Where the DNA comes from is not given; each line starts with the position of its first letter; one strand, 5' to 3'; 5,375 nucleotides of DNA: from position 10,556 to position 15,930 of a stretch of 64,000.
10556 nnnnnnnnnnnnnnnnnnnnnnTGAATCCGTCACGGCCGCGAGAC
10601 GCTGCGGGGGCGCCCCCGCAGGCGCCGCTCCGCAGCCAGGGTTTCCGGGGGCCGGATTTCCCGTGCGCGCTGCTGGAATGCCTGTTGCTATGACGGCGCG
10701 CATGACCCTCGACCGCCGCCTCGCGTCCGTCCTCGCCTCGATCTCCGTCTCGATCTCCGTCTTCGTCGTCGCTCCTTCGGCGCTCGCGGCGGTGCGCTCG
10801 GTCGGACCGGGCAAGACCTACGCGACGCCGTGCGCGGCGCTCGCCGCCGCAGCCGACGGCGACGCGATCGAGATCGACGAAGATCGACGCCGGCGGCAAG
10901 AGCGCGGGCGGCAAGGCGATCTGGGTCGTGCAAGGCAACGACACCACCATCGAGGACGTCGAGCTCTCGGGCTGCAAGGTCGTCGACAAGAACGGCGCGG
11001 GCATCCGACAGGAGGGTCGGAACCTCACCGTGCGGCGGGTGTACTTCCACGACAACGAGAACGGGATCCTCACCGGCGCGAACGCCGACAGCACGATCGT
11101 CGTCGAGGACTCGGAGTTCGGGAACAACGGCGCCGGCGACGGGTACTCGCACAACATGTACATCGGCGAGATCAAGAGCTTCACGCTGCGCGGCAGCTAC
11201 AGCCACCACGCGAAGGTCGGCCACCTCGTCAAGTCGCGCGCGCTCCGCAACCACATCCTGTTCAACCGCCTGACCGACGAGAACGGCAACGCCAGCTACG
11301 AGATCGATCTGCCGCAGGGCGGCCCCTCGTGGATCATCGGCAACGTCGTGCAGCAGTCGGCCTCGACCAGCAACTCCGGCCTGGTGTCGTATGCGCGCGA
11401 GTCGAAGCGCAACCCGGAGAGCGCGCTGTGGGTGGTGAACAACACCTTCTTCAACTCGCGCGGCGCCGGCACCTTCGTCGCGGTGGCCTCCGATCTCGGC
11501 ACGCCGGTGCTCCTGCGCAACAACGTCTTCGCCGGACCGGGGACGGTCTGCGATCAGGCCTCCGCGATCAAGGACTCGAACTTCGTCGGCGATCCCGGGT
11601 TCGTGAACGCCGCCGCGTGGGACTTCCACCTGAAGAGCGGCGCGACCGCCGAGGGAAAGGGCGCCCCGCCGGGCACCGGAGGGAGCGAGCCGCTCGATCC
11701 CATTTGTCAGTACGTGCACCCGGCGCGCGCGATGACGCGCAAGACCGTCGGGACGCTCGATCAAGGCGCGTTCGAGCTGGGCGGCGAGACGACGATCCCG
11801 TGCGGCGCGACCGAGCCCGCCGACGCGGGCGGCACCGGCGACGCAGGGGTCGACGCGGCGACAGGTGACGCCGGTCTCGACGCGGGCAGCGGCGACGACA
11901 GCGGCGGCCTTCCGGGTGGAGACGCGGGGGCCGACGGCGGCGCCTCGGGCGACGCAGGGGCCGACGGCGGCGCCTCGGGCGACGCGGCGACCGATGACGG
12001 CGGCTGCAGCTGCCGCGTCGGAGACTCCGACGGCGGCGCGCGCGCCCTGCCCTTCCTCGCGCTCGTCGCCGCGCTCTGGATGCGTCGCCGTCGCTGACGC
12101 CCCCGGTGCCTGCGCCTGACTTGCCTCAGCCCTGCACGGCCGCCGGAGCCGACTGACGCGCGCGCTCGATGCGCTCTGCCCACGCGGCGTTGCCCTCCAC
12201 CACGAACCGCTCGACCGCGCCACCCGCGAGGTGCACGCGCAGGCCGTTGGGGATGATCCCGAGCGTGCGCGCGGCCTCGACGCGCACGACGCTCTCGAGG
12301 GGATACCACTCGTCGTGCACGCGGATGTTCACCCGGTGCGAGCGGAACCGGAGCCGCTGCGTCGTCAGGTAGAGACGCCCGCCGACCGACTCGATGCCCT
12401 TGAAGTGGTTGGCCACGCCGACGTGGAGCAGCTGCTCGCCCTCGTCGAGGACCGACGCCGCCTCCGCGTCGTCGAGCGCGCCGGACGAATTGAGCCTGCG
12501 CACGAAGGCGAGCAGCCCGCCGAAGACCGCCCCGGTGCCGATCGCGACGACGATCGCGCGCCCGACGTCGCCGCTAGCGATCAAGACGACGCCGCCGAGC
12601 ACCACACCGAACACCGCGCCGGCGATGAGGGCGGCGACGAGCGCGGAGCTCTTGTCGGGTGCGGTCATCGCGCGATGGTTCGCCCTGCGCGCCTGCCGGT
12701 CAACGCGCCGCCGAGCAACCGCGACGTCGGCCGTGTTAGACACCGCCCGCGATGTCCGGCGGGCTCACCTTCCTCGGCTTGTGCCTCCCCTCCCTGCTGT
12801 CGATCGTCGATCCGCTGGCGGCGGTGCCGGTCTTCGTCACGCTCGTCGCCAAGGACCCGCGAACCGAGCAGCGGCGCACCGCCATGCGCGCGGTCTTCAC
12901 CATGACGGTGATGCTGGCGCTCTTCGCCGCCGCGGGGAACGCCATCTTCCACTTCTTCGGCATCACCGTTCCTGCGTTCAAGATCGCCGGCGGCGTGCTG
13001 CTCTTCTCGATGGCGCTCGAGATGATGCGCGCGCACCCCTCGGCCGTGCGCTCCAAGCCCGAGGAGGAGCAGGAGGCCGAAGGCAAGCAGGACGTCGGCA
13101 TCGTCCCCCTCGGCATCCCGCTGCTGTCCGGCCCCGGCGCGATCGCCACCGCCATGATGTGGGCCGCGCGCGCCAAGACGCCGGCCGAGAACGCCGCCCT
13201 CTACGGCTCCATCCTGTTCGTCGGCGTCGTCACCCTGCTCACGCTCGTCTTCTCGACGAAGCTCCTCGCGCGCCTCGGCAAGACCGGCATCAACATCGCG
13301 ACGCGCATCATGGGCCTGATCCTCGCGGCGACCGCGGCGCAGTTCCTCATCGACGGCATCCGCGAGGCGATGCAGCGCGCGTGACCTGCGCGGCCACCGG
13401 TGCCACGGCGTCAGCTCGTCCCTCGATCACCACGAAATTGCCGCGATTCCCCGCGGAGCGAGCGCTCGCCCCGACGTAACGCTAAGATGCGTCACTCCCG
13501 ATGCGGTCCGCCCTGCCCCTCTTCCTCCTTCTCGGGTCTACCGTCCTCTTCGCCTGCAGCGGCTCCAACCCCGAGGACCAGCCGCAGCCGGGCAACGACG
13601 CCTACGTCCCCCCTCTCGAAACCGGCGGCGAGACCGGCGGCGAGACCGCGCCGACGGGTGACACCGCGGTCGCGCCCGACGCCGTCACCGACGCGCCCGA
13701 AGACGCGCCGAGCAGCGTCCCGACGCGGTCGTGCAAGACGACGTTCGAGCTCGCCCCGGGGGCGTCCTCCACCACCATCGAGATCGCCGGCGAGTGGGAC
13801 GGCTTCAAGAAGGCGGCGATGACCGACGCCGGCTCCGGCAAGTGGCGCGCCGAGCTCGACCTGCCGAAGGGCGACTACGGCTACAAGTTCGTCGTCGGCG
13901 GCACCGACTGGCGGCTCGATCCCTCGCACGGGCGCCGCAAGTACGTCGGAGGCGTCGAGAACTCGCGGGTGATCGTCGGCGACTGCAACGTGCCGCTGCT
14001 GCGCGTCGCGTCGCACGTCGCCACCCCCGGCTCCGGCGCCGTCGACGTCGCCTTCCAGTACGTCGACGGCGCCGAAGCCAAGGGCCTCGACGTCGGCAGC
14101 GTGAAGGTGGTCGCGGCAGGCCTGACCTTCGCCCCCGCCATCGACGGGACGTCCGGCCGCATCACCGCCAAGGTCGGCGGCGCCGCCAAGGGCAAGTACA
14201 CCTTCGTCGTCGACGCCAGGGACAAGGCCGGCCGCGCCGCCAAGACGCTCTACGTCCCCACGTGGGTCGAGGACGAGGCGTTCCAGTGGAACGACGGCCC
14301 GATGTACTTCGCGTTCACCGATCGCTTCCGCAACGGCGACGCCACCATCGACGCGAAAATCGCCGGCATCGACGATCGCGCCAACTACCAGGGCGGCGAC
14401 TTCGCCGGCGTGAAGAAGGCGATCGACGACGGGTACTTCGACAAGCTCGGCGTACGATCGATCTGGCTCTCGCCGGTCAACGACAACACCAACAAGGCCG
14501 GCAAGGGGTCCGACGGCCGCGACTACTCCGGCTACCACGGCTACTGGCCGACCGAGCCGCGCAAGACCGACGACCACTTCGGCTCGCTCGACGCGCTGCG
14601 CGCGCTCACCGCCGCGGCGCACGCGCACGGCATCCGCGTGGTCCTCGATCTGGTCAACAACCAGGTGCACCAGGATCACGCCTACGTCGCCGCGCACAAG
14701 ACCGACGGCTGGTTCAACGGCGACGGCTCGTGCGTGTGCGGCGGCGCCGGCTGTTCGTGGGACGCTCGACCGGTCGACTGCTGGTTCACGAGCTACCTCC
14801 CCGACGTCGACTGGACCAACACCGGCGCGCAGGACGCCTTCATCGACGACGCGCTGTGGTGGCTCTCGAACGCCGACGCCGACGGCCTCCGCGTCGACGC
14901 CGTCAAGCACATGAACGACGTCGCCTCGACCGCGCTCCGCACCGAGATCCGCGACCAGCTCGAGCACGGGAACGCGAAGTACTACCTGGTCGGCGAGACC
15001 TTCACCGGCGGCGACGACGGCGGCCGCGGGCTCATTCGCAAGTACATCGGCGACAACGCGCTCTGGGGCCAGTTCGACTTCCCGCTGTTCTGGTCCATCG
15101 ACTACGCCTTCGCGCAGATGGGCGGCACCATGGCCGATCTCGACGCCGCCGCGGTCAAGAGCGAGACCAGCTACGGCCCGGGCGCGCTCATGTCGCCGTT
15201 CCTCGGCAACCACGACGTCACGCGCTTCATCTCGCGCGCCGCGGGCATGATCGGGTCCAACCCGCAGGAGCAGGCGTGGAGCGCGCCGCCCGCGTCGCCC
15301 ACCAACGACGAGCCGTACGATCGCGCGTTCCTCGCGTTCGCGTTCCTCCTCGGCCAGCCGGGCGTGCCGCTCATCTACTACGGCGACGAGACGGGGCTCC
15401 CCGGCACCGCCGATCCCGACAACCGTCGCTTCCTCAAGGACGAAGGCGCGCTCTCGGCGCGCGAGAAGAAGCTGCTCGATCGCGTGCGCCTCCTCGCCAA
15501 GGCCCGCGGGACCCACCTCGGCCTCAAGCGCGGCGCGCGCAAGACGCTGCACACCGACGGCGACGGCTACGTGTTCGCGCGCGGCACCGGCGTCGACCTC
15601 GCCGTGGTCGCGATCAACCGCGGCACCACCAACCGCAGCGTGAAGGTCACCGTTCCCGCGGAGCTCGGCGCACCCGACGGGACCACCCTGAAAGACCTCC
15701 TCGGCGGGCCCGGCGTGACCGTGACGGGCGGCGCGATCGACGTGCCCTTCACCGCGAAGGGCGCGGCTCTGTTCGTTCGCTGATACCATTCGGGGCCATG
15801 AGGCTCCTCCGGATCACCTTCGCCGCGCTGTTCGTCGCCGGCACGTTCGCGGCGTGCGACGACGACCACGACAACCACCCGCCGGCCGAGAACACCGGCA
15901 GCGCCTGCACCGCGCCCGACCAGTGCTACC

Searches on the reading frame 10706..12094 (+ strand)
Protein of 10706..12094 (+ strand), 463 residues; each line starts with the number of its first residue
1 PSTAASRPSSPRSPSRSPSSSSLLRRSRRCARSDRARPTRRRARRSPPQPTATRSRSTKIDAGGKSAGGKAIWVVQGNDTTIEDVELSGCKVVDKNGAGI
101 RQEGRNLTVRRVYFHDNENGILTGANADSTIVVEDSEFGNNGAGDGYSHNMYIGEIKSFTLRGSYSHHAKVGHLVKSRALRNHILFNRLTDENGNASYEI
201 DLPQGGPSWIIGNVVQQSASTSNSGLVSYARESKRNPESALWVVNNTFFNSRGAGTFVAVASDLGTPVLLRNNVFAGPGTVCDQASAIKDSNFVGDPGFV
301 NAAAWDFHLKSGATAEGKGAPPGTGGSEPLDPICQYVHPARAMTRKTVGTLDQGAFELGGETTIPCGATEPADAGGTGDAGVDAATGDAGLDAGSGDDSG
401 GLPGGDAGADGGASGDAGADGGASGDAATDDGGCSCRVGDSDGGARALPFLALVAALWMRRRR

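Call 38: search_protein_families(library=pfam, max_evalue=0.00001, proteins=[window:10706-12094:+])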
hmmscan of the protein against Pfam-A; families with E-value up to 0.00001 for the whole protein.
window:10706-12094:+ (463 aa): 1 family
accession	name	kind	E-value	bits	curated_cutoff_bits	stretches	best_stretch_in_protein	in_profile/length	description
PF13229.12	Beta_helix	-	2.1e-07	31.2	25.9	0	68-191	22-136/158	Right handed beta helix region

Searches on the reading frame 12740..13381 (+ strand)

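Call 68: search_protein_families(library=pfam, max_evalue=0.00001, proteins=[window:12740-13381:+])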
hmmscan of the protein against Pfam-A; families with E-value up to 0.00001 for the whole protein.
window:12740-13381:+ (214 aa): 1 family
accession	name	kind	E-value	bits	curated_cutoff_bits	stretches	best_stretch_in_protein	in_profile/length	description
PF01914.23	MarC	-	4.4e-57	193.2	23.9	1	11-211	3-203/203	MarC family integral membrane protein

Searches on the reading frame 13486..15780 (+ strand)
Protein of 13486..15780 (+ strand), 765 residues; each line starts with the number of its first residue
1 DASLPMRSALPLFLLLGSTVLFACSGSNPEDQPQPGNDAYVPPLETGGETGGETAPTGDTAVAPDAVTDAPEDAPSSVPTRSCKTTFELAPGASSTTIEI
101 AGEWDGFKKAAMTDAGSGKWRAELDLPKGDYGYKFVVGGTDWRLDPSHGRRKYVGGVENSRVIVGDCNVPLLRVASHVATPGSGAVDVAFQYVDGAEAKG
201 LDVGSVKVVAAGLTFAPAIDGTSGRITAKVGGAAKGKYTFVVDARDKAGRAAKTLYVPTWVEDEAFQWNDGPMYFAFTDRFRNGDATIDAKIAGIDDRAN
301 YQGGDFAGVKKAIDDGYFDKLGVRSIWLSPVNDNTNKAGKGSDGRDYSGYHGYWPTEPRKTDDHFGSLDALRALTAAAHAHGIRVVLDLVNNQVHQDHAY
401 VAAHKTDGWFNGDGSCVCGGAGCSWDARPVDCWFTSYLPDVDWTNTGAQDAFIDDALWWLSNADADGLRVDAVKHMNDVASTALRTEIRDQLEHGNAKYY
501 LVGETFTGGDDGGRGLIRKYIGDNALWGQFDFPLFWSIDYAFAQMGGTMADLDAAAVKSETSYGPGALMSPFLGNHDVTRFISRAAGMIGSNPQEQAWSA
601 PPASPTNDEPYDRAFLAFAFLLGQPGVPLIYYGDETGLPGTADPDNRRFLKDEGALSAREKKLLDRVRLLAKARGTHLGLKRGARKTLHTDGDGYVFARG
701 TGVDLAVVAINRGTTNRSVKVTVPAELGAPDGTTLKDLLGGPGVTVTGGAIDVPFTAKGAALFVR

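Call 38: search_protein_families(library=pfam, max_evalue=0.00001, proteins=[window:13486-15780:+])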
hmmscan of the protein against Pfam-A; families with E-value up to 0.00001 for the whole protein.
window:13486-15780:+ (765 aa): 2 families
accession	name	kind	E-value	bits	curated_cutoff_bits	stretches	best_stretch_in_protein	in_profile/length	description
PF00128.31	Alpha-amylase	-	8.6e-35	121.3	22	1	276-642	2-360/446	Alpha amylase, catalytic domain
PF16561.11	AMPK1_CBM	-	1.2e-06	29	26.8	1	95-149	11-64/85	Glycogen recognition site of AMP-activated protein kinase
